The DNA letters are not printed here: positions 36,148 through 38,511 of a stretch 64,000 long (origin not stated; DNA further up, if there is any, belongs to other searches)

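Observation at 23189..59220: A sigma-54 regulon readable from the DNA: seven -24/-12 promoters, five with a phased TGTCC-N7-GGACA dyad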

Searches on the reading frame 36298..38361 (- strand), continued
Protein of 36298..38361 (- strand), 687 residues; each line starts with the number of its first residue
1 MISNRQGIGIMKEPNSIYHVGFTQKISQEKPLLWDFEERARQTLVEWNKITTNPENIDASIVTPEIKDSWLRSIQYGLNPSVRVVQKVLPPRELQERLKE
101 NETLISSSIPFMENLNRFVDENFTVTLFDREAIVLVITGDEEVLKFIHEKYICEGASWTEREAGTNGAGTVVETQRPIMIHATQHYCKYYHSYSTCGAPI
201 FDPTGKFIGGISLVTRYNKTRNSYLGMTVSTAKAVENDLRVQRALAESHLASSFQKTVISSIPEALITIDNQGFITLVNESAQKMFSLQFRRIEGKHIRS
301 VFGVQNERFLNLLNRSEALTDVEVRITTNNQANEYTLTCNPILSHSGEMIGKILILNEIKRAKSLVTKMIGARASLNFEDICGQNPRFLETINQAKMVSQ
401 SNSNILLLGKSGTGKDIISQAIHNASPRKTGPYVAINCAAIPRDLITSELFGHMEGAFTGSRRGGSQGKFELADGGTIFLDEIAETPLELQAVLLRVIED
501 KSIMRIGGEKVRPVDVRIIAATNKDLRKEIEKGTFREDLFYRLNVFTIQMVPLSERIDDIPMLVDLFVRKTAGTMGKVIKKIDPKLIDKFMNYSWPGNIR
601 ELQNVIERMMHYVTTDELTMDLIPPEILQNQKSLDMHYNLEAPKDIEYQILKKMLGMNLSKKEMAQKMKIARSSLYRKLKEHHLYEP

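Call 32: search_protein_families(library=ncbifam, proteins=[L003:12108-13274:+, L004:12215-13396:+, L005:12181-13353:+, L008:12223-13395:+, L084:3543-4715:+, L009:11527-11901:+, L003:9956-11893:+, window:36298-38331:-], max_evalue=0.00001)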
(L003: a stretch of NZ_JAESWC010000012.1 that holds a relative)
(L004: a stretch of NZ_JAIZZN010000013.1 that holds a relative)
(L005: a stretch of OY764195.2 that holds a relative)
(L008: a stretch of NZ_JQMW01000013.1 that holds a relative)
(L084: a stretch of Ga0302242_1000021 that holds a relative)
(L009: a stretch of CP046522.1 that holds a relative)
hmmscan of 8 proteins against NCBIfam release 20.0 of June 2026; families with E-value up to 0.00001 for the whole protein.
L003:12108-13274:+ (388 aa): 17 families
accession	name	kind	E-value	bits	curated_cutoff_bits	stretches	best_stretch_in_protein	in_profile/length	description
NF010378.0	PRK13805.1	equivalog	1.1e-136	456.9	951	1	2-385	457-868/872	bifunctional acetaldehyde-CoA/alcohol dehydrogenase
TIGR02638.1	lactal_redase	equivalog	1.4e-104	349.9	523.15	1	1-377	1-379/379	lactaldehyde reductase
NF007911.0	PRK10624.1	equivalog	4.6e-98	328.7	537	1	2-379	3-380/382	lactaldehyde reductase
NF041833.1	Fe_ADH_ErcA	equivalog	2.8e-91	306.5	550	1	12-379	13-380/382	alcohol dehydrogenase-like regulatory protein ErcA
NF011998.0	PRK15454.1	equivalog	8.3e-71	238.8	556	1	28-379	51-393/395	ethanolamine utilization ethanol dehydrogenase EutG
NF007363.0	PRK09860.1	equivalog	1.8e-70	238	581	1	26-379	32-381/383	L-threonine dehydrogenase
NF053866.1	CholDhdGbsBBac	equivalog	8.7e-69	232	550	1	3-381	11-391/392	choline dehydrogenase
NF058672.1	4HyButDHCUPNE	equivalog_domain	5.2e-61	206.9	500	1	10-379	10-376/378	4-hydroxybutyrate dehydrogenase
NF050025.1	SulfAcetaldRedSarD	equivalog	3.7e-57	193.9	700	1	19-378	24-382/385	sulfoacetaldehyde reductase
TIGR03405.1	Phn_Fe-ADH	equivalog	9.1e-52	176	423.7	1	7-353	4-345/355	iron-containing alcohol dehydrogenase PsrA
TIGR04266.1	NDMA_methanol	equivalog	8.4e-43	146.7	625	1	21-373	34-408/420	NDMA-dependent methanol dehydrogenase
NF011717.0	PRK15138.1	equivalog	5.5e-31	108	645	1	1-378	1-384/387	alcohol dehydrogenase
NF041822.1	daptide_DH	equivalog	7.7e-16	57.9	300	1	42-218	16-193/363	daptide-type RiPP biosynthesis dehydogenase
NF006941.0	PRK09423.1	subfamily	5.9e-11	41.8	336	0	25-104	29-105/367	glycerol dehydrogenase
NF053832.1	GlycoaldRedHalo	equivalog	4.2e-08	32.7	550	0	44-102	46-103/363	glycolaldehyde reductase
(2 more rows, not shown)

L004:12215-13396:+ (393 aa): 16 families
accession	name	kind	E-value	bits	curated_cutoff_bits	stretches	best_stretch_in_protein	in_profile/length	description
NF010378.0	PRK13805.1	equivalog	1.1e-133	447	951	1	6-390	456-868/872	bifunctional acetaldehyde-CoA/alcohol dehydrogenase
TIGR02638.1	lactal_redase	equivalog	7e-99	331.2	523.15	1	6-382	1-379/379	lactaldehyde reductase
NF007911.0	PRK10624.1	equivalog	3.6e-94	315.8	537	1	6-383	2-379/382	lactaldehyde reductase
NF041833.1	Fe_ADH_ErcA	equivalog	1.1e-87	294.7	550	1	24-384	24-380/382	alcohol dehydrogenase-like regulatory protein ErcA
NF007363.0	PRK09860.1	equivalog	2.3e-69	234.4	581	1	20-383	21-380/383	L-threonine dehydrogenase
NF053866.1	CholDhdGbsBBac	equivalog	2.3e-67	227.3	550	1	23-386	30-391/392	choline dehydrogenase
NF011998.0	PRK15454.1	equivalog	1.5e-66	224.8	556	1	29-381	47-390/395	ethanolamine utilization ethanol dehydrogenase EutG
NF058672.1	4HyButDHCUPNE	equivalog_domain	2.1e-60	204.9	500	1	25-384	24-376/378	4-hydroxybutyrate dehydrogenase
NF050025.1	SulfAcetaldRedSarD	equivalog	1.2e-57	195.5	700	1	23-385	23-384/385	sulfoacetaldehyde reductase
TIGR03405.1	Phn_Fe-ADH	equivalog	3.8e-48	164.1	423.7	1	12-353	4-340/355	iron-containing alcohol dehydrogenase PsrA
TIGR04266.1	NDMA_methanol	equivalog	3.3e-39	134.9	625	1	26-339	34-351/420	NDMA-dependent methanol dehydrogenase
NF011717.0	PRK15138.1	equivalog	9.2e-33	113.8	645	1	6-382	1-383/387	alcohol dehydrogenase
NF041822.1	daptide_DH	equivalog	6.1e-16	58.2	300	1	45-215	14-184/363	daptide-type RiPP biosynthesis dehydogenase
NF006941.0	PRK09423.1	subfamily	1.5e-10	40.5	336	0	24-109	20-105/367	glycerol dehydrogenase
NF002022.0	PRK00843.1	equivalog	1.7e-08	33.9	413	1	8-107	7-106/350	NAD(P)-dependent glycerol-1-phosphate dehydrogenase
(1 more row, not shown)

L005:12181-13353:+ (390 aa): 16 families
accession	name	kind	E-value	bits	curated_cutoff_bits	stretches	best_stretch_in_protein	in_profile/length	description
NF010378.0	PRK13805.1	equivalog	5.3e-135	451.4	951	1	1-388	456-869/872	bifunctional acetaldehyde-CoA/alcohol dehydrogenase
TIGR02638.1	lactal_redase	equivalog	1.1e-96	324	523.15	1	2-378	2-378/379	lactaldehyde reductase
NF007911.0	PRK10624.1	equivalog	6.3e-89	298.6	537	1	3-380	4-379/382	lactaldehyde reductase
NF041833.1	Fe_ADH_ErcA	equivalog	2.7e-85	286.8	550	1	12-380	13-379/382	alcohol dehydrogenase-like regulatory protein ErcA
NF007363.0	PRK09860.1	equivalog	4.6e-70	236.7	581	1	25-375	30-375/383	L-threonine dehydrogenase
NF011998.0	PRK15454.1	equivalog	2.4e-66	224.1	556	1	13-379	33-391/395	ethanolamine utilization ethanol dehydrogenase EutG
NF053866.1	CholDhdGbsBBac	equivalog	6.8e-65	219.2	550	1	4-379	12-387/392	choline dehydrogenase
NF058672.1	4HyButDHCUPNE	equivalog_domain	1.7e-57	195.3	500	1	20-381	24-376/378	4-hydroxybutyrate dehydrogenase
NF050025.1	SulfAcetaldRedSarD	equivalog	7e-54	183.1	700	1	17-381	22-383/385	sulfoacetaldehyde reductase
TIGR03405.1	Phn_Fe-ADH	equivalog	6e-50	170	423.7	1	7-350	4-340/355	iron-containing alcohol dehydrogenase PsrA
TIGR04266.1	NDMA_methanol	equivalog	6.3e-44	150.4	625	1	21-325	34-337/420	NDMA-dependent methanol dehydrogenase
NF011717.0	PRK15138.1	equivalog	6.9e-26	91.2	645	1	6-355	8-362/387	alcohol dehydrogenase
NF041822.1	daptide_DH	equivalog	3.4e-14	52.5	300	1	43-219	17-194/363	daptide-type RiPP biosynthesis dehydogenase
NF006941.0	PRK09423.1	subfamily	2.3e-09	36.6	336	0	6-105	7-106/367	glycerol dehydrogenase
NF053832.1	GlycoaldRedHalo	equivalog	7.5e-08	31.9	550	0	13-102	14-103/363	glycolaldehyde reductase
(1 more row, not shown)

L008:12223-13395:+ (390 aa): 17 families
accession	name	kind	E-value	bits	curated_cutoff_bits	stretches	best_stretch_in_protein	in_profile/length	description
NF010378.0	PRK13805.1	equivalog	4.1e-135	451.7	951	1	2-388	455-869/872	bifunctional acetaldehyde-CoA/alcohol dehydrogenase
TIGR02638.1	lactal_redase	equivalog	7.2e-101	337.7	523.15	1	4-379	2-379/379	lactaldehyde reductase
NF007911.0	PRK10624.1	equivalog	1.4e-96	323.8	537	1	4-381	3-380/382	lactaldehyde reductase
NF041833.1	Fe_ADH_ErcA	equivalog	5.3e-90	302.3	550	1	12-382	11-381/382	alcohol dehydrogenase-like regulatory protein ErcA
NF053866.1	CholDhdGbsBBac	equivalog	1.3e-70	238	550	1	2-383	8-391/392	choline dehydrogenase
NF007363.0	PRK09860.1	equivalog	7.7e-68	229.3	581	1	27-382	30-382/383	L-threonine dehydrogenase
NF011998.0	PRK15454.1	equivalog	1.2e-67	228.3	556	1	26-381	47-393/395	ethanolamine utilization ethanol dehydrogenase EutG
NF058672.1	4HyButDHCUPNE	equivalog_domain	1.5e-63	215.2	500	1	11-382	9-377/378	4-hydroxybutyrate dehydrogenase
NF050025.1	SulfAcetaldRedSarD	equivalog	2.1e-59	201.4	700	1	18-383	21-385/385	sulfoacetaldehyde reductase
TIGR03405.1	Phn_Fe-ADH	equivalog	1.7e-50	171.8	423.7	1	9-348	4-338/355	iron-containing alcohol dehydrogenase PsrA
TIGR04266.1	NDMA_methanol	equivalog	1.4e-41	142.7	625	1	23-378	34-411/420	NDMA-dependent methanol dehydrogenase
NF011717.0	PRK15138.1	equivalog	3.3e-37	128.5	645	1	7-382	7-386/387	alcohol dehydrogenase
NF041822.1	daptide_DH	equivalog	6.2e-19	68.1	300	1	44-218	16-191/363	daptide-type RiPP biosynthesis dehydogenase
NF006941.0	PRK09423.1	subfamily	1e-12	47.6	336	0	14-106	13-105/367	glycerol dehydrogenase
NF053832.1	GlycoaldRedHalo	equivalog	1.7e-10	40.6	550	0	45-104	45-103/363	glycolaldehyde reductase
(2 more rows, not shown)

L084:3543-4715:+ (390 aa): 16 families
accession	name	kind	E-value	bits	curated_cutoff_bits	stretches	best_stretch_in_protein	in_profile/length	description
NF010378.0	PRK13805.1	equivalog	5.6e-135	451.3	951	1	1-387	456-868/872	bifunctional acetaldehyde-CoA/alcohol dehydrogenase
TIGR02638.1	lactal_redase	equivalog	5.8e-96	321.6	523.15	1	2-378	2-378/379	lactaldehyde reductase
NF007911.0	PRK10624.1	equivalog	5.7e-88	295.4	537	1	2-382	3-381/382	lactaldehyde reductase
NF041833.1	Fe_ADH_ErcA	equivalog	1.9e-85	287.3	550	1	12-380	13-379/382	alcohol dehydrogenase-like regulatory protein ErcA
NF007363.0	PRK09860.1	equivalog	1.2e-69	235.3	581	1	27-373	33-373/383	L-threonine dehydrogenase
NF011998.0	PRK15454.1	equivalog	1.3e-69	234.8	556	1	7-378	27-390/395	ethanolamine utilization ethanol dehydrogenase EutG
NF053866.1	CholDhdGbsBBac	equivalog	6.4e-69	232.4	550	1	3-379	11-387/392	choline dehydrogenase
NF050025.1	SulfAcetaldRedSarD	equivalog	1e-58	199.1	700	1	17-383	22-385/385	sulfoacetaldehyde reductase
NF058672.1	4HyButDHCUPNE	equivalog_domain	2.3e-58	198.2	500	1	19-381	23-376/378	4-hydroxybutyrate dehydrogenase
TIGR03405.1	Phn_Fe-ADH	equivalog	7e-50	169.8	423.7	1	7-348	4-338/355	iron-containing alcohol dehydrogenase PsrA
TIGR04266.1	NDMA_methanol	equivalog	2.8e-44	151.6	625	1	21-325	34-337/420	NDMA-dependent methanol dehydrogenase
NF011717.0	PRK15138.1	equivalog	4e-27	95.3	645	1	6-357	8-364/387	alcohol dehydrogenase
NF041822.1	daptide_DH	equivalog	1.2e-14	54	300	1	38-224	12-199/363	daptide-type RiPP biosynthesis dehydogenase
NF006941.0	PRK09423.1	subfamily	1.6e-11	43.6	336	0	5-104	6-105/367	glycerol dehydrogenase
NF053832.1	GlycoaldRedHalo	equivalog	3.9e-08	32.8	550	0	129-373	109-346/363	glycolaldehyde reductase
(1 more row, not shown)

L009:11527-11901:+ (124 aa): 2 families
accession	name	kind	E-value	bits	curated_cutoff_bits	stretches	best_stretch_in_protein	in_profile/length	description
NF007354.0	PRK09849.1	equivalog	1e-29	103.7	868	1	2-121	6-125/703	aldehyde ferredoxin oxidoreductase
NF040818.1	GAPOR_Arch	equivalog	1.2e-11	43.6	1300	1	7-120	4-114/654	glyceraldehyde-3-phosphate:ferredoxin oxidoreductase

L003:9956-11893:+ (645 aa): 34 families (the best 25 are shown)
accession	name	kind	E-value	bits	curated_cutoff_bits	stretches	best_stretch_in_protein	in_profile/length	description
NF008485.2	PRK11388.1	equivalog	4.2e-144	481.3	551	1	7-643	14-638/643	dihydroxyacetone kinase operon transcriptional regulator DhaR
NF041552.1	TF_PrdR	equivalog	1.5e-129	433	795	1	189-641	119-577/577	sigma-54 dependent transcriptional regulator PrdR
TIGR02329.1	propionate_PrpR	equivalog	3e-103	346.3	499.2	1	317-639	200-526/526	propionate catabolism operon regulatory protein PrpR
TIGR02915.1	PEP_resp_reg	equivalog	8.6e-101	338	502.6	1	326-643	136-445/445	PEP-CTERM-box response regulator transcription factor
NF011953.0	PRK15424.1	equivalog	4e-98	329.3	703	1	318-641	208-535/538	propionate catabolism operon regulatory protein PrpR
TIGR01818.1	ntrC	equivalog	2.4e-97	326.6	558.6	1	327-639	132-462/463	nitrogen regulation protein NR(I)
TIGR01817.1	nifA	equivalog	4.5e-96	322.7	528.85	1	324-583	191-450/534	nif-specific transcriptional activator NifA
NF008469.0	PRK11361.1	equivalog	8e-96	321.5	714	1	319-643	133-457/461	acetoacetate metabolism transcriptional regulator AtoC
NF003451.0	PRK05022.1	equivalog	2e-94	317.2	476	1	327-643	188-511/512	nitric oxide reductase transcriptional regulator NorR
NF041946.1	LuxO_transreg_Vib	equivalog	2.5e-89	300.2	800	1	323-641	127-461/463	quorum-sensing sigma-54 dependent transcriptional regulator LuxO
NF041906.1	V4R_TF_MobR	exception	5.4e-89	299.1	999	1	317-640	220-544/544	phenol degradation transcriptional regulator MobR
NF008085.0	PRK10820.1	equivalog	1.4e-87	294.5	576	1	205-642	81-512/520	transcriptional regulator TyrR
NF038308.1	RNA_repair_RtcR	equivalog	2.9e-86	290.4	650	1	316-642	167-518/530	RNA repair transcriptional activator RtcR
NF050807.1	TransRegFlbDCaul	equivalog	1.1e-85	288.2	750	1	330-641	119-439/454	sigma-54-dependent transcriptional regulator FlbD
NF049963.1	RespRegFlgRCampy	domain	3.3e-81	273.3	750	1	329-642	134-429/429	fla regulon two-component system response regulator FlgR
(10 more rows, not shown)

window:36298-38331:- (677 aa): 30 families (the best 25 are shown)
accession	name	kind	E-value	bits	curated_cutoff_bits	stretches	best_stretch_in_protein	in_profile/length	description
NF041552.1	TF_PrdR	equivalog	1.4e-116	390.2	795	1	242-672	133-576/577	sigma-54 dependent transcriptional regulator PrdR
NF008485.2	PRK11388.1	equivalog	1.6e-116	390.1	551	1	82-675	48-638/643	dihydroxyacetone kinase operon transcriptional regulator DhaR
NF038308.1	RNA_repair_RtcR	equivalog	1.1e-86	291.8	650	1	342-657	153-476/530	RNA repair transcriptional activator RtcR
TIGR01817.1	nifA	equivalog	4.2e-86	289.8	528.85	1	360-621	187-446/534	nif-specific transcriptional activator NifA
TIGR01818.1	ntrC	equivalog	5.1e-86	289.3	558.6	1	366-654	131-416/463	nitrogen regulation protein NR(I)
NF003451.0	PRK05022.1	equivalog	4.6e-84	283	476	1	363-621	184-442/512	nitric oxide reductase transcriptional regulator NorR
NF008469.0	PRK11361.1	equivalog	3.2e-82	276.7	714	1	342-672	118-454/461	acetoacetate metabolism transcriptional regulator AtoC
NF011953.0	PRK15424.1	equivalog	5.2e-82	276.1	703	1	358-672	208-534/538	propionate catabolism operon regulatory protein PrpR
TIGR02329.1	propionate_PrpR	equivalog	3.5e-80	270.1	499.2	1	362-670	205-525/526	propionate catabolism operon regulatory protein PrpR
NF008085.0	PRK10820.1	equivalog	6.4e-80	269.2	576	1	246-674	83-512/520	transcriptional regulator TyrR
TIGR02915.1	PEP_resp_reg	equivalog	1.5e-78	264.6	502.6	1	360-674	130-444/445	PEP-CTERM-box response regulator transcription factor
NF011958.0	PRK15429.1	equivalog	7.5e-78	262.8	830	1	365-671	375-683/692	formate hydrogenlyase transcriptional activator FlhA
NF041946.1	LuxO_transreg_Vib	equivalog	1.2e-76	258.4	800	1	346-630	109-393/463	quorum-sensing sigma-54 dependent transcriptional regulator LuxO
NF011695.0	PRK15115.1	equivalog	2.5e-76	257.3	763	1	367-674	133-438/445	two-component system response regulator GlrR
NF050807.1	TransRegFlbDCaul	equivalog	1.7e-73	248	750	1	369-614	118-362/454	sigma-54-dependent transcriptional regulator FlbD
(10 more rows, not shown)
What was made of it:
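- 36298..38331 (-): Enhancer-binding protein gene (677 aa): GAF/MimR_N-like domain, PAS, AAA+ sigma-54 activator domain, C-terminal Fis-type HTH. The L1 loop is GAFTGS. Scores are below all NCBIfam equivalog cut-offs (call 32).
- On AdhR/AorR orthologous groups (Clostridiales): The Firmicute homologues do have adhA or aor downstream (call 32).
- On NCBIfam equivalogs DhaR, PrdR, NifA, NtrC, PrpR, AtoC: All are below cut-off, for example DhaR 390/551, PrdR 390/795 and NifA 290/529 (call 32).
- Closest known: AdhR. Different: AdhR and AorR sit directly upstream of a single alcohol dehydrogenase or aldehyde oxidoreductase gene (call 32).
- Closest known: NifA with TGT-N10-ACA upstream sites and IHF at nif promoters. 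Different: The activator scores below the NifA equivalog cut-off (290 vs 529 bits, call 32).
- Closest known: AcoR, DhaR, PrdR and MimR-type activators. Different: DhaR scores 390 bits against a 551 cut-off, and PrdR 390 against 795 (call 32).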
